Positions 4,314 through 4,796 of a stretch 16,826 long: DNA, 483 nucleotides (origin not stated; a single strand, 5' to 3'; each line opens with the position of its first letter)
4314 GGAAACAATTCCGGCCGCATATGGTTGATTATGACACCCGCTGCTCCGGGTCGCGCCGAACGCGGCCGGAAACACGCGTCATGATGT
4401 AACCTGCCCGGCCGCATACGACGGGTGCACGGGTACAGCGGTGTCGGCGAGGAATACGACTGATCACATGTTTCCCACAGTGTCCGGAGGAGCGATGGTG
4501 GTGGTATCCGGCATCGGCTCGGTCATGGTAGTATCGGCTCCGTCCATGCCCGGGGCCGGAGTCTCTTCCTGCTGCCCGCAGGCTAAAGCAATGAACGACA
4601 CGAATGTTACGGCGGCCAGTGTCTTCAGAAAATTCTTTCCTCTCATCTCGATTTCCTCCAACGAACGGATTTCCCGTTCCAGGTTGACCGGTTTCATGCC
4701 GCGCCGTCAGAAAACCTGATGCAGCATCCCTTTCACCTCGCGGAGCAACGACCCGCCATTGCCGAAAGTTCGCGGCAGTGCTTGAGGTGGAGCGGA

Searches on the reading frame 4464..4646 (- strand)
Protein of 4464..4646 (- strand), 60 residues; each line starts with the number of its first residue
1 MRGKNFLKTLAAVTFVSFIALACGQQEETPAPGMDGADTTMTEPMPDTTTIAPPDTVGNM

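Call 7: find_homologous_proteins(query=window:4464-4646:-, max_evalue=10)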
Query window:4464-4646:- (60 aa): 1 proteins with E <= 10 among 1 candidates.
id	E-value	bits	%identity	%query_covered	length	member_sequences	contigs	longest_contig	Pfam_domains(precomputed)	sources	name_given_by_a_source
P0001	4.1e-32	125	100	100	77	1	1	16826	-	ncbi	-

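Call 9: find_encoding_contigs(protein=P0001, flank=10000, max_places=3)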
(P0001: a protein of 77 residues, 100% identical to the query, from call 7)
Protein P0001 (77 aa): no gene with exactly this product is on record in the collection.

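Call 20: find_related_loci(query=A1, collection=metagenome_contigs, flank=5000)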
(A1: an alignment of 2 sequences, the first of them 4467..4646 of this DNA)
Query A1 (60 aa) in metagenome_contigs; peptide patterns used: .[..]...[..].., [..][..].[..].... (x = any residue, [..] = any of these).
249 stretches matched a pattern, but none encodes a relative of the query by tblastn (E <= 1e-3).

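Call 27: search_protein_representatives(protein=window:4467-4646:-)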
Query: 60 residues. Proteins with E-value up to 0.001 (for the whole library): 3; up to 1e-10: 1; up to 1e-30: 1. The best 3 are listed.
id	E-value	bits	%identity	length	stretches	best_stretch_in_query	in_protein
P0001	1.3e-32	125.2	100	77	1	1-60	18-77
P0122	2.6e-04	36.7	49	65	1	4-55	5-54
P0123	2.7e-04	36.6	50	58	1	6-58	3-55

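Call 30: find_encoding_contigs(protein=P0122, flank=6000, max_places=4)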
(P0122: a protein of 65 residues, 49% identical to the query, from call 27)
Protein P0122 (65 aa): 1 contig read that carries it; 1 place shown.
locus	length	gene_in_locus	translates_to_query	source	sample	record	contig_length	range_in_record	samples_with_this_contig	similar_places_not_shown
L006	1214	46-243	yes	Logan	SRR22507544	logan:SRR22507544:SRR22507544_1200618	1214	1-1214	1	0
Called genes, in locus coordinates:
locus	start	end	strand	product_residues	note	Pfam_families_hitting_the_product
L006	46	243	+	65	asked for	-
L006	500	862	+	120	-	PF02915:Rubrerythrin (weak)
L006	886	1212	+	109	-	?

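Call 31: find_encoding_contigs(protein=P0123, flank=6000, max_places=4)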
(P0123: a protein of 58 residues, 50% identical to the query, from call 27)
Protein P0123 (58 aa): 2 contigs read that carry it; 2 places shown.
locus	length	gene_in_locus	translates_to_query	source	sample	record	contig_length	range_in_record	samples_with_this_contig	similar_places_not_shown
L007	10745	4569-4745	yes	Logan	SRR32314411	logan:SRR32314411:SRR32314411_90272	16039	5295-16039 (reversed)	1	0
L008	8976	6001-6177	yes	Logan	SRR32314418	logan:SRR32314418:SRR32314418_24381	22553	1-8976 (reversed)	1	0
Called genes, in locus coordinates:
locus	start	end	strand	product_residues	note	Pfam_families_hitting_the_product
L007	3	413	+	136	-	?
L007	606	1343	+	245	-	-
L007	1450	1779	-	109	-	PF04342:DMT_6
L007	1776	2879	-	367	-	PF00924:MS_channel_2nd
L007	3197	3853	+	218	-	PF00440:TetR_N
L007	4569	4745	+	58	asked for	-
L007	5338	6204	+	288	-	PF03631:Virul_fac_BrkB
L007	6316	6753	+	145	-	PF01475:FUR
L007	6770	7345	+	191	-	PF00210:Ferritin, PF02915:Rubrerythrin, PF21349:RUBY_RBDX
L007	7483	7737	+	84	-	-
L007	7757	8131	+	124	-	PF06397:Desulfoferrod_N, PF01880:Desulfoferrodox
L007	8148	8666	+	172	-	PF00210:Ferritin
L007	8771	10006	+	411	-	PF00753:Lactamase_B (weak), PF19583:ODP, PF00258:Flavodoxin_1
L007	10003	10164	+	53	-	PF00301:Rubredoxin, PF21349:RUBY_RBDX (faint)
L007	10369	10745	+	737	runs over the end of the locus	PF00912:Transgly, PF00905:Transpeptidase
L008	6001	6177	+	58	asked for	-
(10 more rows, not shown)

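Call 32: find_homologous_proteins(query=A3, max_evalue=1)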
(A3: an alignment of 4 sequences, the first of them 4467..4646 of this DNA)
Query A3 (4 sequences) (60 aa, profile of the alignment): 13 proteins with E <= 1 among 717 candidates.
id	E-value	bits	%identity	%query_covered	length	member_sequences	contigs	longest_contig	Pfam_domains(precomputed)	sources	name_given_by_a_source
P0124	3.2e-31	125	70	100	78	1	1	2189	-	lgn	-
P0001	6.2e-29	117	100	100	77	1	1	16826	-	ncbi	-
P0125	1.7e-24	103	63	97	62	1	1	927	-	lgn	-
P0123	2.7e-23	99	49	87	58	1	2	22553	-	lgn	-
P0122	3.2e-23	99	47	73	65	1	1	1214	-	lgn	-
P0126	4.0e-18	83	43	88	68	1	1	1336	-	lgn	-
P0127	5.5e-17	79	42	72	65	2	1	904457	-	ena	-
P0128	1.1e-14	72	36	72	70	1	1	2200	-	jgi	jgi:hypothetical protein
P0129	4.9e-14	70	35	72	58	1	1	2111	-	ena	-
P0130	1.0e-13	69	43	77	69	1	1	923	-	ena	-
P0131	2.5e-12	64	39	67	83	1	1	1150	-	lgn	-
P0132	2.6e-3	35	40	78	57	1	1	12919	-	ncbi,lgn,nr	ncbi:MAG: hypothetical protein JW952_02820 [Candidatus Eisenbacteria bacterium]|nr:hypothetical prot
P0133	1.6e-1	29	35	28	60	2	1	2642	-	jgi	jgi:hypothetical protein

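Call 35: find_encoding_contigs(protein=P0127, flank=8000, max_places=2)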
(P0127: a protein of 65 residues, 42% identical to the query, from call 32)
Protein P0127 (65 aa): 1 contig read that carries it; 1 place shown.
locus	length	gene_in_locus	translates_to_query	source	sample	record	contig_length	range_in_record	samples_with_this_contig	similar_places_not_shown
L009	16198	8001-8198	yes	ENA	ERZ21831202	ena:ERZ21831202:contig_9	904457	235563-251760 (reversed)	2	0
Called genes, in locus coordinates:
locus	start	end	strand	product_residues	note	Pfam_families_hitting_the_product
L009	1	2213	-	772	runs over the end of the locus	PF08800:BT4734-like_N, PF08706:D5_N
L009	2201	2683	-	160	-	PF09250:Prim-Pol (weak)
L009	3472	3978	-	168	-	PF14196:ATC_hydrolase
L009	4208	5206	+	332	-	PF01208:URO-D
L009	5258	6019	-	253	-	PF03328:HpcH_HpaI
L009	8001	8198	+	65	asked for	-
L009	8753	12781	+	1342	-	PF05170:AsmA, PF05359:DUF748, PF13116:YhdP (faint), PF27051:TamB_N, PF04357:TamB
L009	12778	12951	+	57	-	-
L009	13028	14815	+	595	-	PF07244:POTRA, PF08479:POTRA_2 (faint), PF07244:POTRA, PF01103:Omp85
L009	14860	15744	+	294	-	PF03631:Virul_fac_BrkB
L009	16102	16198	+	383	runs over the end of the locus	PF13398:Peptidase_M50B (weak), PF02163:Peptidase_M50, PF00571:CBS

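Call 36: find_encoding_contigs(protein=P0132, flank=8000, max_places=2)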
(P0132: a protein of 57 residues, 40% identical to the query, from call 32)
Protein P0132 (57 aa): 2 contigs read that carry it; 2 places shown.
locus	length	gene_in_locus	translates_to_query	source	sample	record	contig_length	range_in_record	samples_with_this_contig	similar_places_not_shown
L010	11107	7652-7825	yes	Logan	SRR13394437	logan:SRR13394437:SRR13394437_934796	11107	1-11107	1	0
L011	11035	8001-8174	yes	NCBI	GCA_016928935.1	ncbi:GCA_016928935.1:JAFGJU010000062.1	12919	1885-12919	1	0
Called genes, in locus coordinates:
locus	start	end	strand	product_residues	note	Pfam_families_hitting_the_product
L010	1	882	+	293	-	?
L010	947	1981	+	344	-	PF00480:ROK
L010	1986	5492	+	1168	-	PF03968:LptD_N, PF06835:LptC (faint), PF13100:OstA_2 (faint), PF03968:LptD_N (weak), PF19838:LptD_2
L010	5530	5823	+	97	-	PF00216:Bac_DNA_binding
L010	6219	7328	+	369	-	PF22113:Mtrc-MtrF_II-IV_dom (faint), PF14522:Cytochrome_C7 (faint), PF13435:Cytochrome_C554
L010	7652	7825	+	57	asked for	-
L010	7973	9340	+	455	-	PF02386:TrkH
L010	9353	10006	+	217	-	PF02254:TrkA_N, PF03446:NAD_binding_2 (weak), PF02080:TrkA_C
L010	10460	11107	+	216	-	?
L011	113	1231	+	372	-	PF00005:ABC_tran, PF13304:AAA_21 (faint), PF17912:OB_MalK, PF08402:TOBE_2 (weak)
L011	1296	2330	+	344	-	PF00480:ROK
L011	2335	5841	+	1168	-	PF03968:LptD_N, PF06835:LptC (faint), PF13100:OstA_2 (faint), PF03968:LptD_N (weak), PF19838:LptD_2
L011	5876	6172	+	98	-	PF00216:Bac_DNA_binding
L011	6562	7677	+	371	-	PF22113:Mtrc-MtrF_II-IV_dom (faint), PF14522:Cytochrome_C7 (faint), PF13435:Cytochrome_C554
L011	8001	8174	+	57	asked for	-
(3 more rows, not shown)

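Call 37: find_encoding_contigs(protein=P0128, flank=3000, max_places=2)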
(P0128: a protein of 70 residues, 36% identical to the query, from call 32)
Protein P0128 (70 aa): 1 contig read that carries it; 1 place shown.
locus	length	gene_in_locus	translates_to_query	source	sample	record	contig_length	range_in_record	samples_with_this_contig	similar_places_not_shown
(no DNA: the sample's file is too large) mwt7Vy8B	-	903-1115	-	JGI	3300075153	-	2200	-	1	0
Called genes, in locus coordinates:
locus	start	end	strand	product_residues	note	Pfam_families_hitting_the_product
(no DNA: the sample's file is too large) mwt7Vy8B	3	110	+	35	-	?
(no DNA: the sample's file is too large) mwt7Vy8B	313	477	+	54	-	-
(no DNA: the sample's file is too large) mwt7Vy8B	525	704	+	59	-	-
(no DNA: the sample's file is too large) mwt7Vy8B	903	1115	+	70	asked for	-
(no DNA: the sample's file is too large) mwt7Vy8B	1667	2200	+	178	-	?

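Call 38: find_encoding_contigs(protein=P0129, flank=3000, max_places=2)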
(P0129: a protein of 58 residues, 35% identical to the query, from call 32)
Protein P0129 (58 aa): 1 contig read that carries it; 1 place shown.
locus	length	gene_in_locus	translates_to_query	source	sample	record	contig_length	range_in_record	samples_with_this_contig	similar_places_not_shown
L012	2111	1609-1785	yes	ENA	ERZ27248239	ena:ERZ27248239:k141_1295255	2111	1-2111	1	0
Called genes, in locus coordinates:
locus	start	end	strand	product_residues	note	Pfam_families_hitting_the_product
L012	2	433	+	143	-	?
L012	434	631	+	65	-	-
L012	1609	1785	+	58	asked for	-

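Call 42: find_encoding_contigs(protein=P0126, flank=2000, max_places=2)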
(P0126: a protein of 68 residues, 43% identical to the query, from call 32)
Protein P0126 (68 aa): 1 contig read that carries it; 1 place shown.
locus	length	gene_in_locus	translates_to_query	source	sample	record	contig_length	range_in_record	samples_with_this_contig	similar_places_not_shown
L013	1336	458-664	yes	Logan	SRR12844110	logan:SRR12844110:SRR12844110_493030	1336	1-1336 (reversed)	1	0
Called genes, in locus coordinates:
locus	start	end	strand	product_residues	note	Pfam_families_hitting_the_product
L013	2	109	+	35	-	?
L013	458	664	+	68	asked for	-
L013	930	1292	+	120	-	PF02915:Rubrerythrin (weak)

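Call 45: find_related_loci(query=A5, collection=metagenome_contigs, flank=4000)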
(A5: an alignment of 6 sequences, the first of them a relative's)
Query A5 (65 aa) in metagenome_contigs; peptide patterns used: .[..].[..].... (x = any residue, [..] = any of these).
57 stretches matched a pattern, but none encodes a relative of the query by tblastn (E <= 1e-3).

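Call 55: search_protein_families(library=pfam, alignment_id=A4, max_evalue=1)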
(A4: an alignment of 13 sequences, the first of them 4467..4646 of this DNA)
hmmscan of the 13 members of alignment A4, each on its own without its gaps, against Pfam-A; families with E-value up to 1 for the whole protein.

A. member 1, window:4467-4646:- (60 aa): 0 families

B. families by the number of members that match (of 13 scanned): 3 families
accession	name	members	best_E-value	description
PF21827.1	New_glue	4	0.0015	New glue protein family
PF04277.18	OAD_gamma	1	0.01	Oxaloacetate decarboxylase, gamma chain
PF16339.10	DUF4969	1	0.043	Domain of unknown function (DUF4969)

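Call 56: search_protein_families(library=ncbifam, alignment_id=A4, max_evalue=1)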
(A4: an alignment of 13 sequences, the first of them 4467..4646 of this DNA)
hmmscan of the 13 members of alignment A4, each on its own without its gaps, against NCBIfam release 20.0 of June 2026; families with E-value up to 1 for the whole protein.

A. member 1, window:4467-4646:- (60 aa): 1 family
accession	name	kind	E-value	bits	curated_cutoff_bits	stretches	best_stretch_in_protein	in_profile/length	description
NF050142.1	PG1828_fam_lipo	equivalog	0.023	15.4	50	1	4-50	2-42/59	PG1828 family lipoprotein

B. families by the number of members that match (of 13 scanned): 30 families (the first 25 are shown)
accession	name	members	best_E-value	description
NF050142.1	PG1828_fam_lipo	10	1.5e-05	PG1828 family lipoprotein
NF045963.1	MAG3240_fam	4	0.077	MAG3240 family lipoprotein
NF053514.2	JUQZ_fam_ocin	2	0.018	BLB8/JUQZ-1 family protein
NF050125.1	ChrA_rel_RiPP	2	0.022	chryseobasin-related MNIO class RiPP peptide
NF008123.1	PRK10871.1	2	0.023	murein hydrolase activator NlpD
NF041193.1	lipo_SP0191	2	0.034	SP0191 family lipoprotein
NF047408.1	SA0632_fam_LP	2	0.038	SA0632 family lipoprotein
NF041742.1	WGxxGxxG_fam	2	0.069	WGxxGxxG family protein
NF045826.1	lipo_P68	2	0.079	P68 family surface lipoprotein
NF045730.1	VlpC_Nterm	1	0.00067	variant surface lipoprotein VlpC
NF045729.1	VlpA_Nterm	1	0.003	variable lipoprotein VlpA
NF053526.1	Myco_lipo_LppK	1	0.008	lipoprotein LppK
TIGR02371.1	ala_DH_arch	1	0.016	alanine dehydrogenase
NF053838.1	hit_Bd0108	1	0.018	predatory lifecycle switch protein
NF041941.1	lipo_FMN_PplA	1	0.026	extracellular electron transfer flavoprotein PplA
NF040598.1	Ala_zip_lipo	1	0.1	Lpp/OprI family alanine-zipper lipoprotein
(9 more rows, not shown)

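Call 77: predict_structure(alignment_id=A6)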
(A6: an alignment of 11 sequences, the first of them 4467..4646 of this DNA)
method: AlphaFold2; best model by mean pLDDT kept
length: 60 residues; sequences in the alignment: 11
mean_pLDDT: 56.9   pTM: 0.25
mean pLDDT of the five models: 56.9, 56.0, 55.1, 53.0, 50.8
residues with pLDDT >= 90: 0; 70-90: 10; 50-70: 33; < 50: 17
segments of 3 or more residues with pLDDT < 50: 28-37, 58-60
pLDDT, mean of each block of 10 residues (from residue 1): 64 73 54 49 52 50
secondary structure, 60 per line:
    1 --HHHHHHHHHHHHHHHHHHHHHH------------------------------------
elements in order: H3-24
